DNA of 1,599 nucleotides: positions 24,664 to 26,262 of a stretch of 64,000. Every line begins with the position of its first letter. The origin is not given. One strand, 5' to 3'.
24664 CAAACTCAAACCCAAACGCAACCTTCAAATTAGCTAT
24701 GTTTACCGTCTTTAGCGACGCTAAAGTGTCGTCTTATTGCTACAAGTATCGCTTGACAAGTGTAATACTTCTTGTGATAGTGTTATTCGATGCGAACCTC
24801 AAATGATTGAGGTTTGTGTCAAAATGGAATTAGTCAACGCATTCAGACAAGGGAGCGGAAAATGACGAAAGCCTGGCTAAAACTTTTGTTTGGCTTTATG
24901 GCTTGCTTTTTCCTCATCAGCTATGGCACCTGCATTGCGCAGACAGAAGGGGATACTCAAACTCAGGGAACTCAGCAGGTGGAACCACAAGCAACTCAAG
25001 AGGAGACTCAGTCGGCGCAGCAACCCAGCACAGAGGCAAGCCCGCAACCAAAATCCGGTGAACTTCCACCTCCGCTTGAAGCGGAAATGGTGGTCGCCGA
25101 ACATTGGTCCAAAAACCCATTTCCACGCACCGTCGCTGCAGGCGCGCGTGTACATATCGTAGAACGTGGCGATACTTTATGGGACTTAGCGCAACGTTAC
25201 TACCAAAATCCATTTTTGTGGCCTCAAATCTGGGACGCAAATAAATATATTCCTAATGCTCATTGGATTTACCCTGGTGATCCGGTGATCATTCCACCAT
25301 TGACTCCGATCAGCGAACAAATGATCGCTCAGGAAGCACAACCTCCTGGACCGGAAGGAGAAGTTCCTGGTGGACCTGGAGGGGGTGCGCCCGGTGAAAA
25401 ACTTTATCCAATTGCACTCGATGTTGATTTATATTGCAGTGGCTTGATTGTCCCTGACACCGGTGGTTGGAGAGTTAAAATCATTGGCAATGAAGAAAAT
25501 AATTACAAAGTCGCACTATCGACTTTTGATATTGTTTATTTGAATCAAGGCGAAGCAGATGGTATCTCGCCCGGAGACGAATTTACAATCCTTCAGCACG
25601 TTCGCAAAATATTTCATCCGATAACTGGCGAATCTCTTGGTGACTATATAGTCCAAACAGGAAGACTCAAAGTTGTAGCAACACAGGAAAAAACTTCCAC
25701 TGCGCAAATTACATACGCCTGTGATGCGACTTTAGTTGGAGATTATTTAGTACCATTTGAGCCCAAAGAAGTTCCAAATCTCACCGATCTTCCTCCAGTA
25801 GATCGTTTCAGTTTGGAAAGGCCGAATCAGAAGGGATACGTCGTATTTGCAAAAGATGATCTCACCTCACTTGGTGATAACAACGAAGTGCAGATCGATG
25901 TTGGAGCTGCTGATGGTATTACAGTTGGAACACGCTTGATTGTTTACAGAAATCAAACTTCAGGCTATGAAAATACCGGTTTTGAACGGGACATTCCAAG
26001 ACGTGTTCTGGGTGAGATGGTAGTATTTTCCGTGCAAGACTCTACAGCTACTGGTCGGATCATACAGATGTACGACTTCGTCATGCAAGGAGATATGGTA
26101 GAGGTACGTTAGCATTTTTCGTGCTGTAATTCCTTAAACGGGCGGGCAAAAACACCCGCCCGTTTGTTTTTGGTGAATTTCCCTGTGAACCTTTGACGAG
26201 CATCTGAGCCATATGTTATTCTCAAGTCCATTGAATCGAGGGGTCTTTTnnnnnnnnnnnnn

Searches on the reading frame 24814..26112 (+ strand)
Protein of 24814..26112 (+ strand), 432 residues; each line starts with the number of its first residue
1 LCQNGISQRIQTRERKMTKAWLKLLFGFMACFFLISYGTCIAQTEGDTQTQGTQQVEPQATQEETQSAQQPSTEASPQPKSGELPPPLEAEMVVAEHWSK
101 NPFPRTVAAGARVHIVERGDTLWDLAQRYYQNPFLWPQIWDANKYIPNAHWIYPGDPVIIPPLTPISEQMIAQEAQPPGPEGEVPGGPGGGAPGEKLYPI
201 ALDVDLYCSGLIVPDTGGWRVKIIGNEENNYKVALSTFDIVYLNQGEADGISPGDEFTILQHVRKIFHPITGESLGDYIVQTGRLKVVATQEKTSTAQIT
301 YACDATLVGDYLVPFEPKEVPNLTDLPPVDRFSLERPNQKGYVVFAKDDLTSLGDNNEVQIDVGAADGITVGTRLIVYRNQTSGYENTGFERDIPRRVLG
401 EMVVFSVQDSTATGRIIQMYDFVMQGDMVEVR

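Call 72: search_protein_families(library=pfam, proteins=[window:24814-26112:+], max_evalue=0.00001)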
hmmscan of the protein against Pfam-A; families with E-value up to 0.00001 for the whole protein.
window:24814-26112:+ (432 aa): 2 families
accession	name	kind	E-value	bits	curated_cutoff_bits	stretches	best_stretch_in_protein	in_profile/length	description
PF16538.11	FlgT_C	-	1e-10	42.3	27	0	356-420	1-64/77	Flagellar assembly protein T, C-terminal domain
PF01476.26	LysM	-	3.6e-08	33.7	20.9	1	114-161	1-43/43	LysM domain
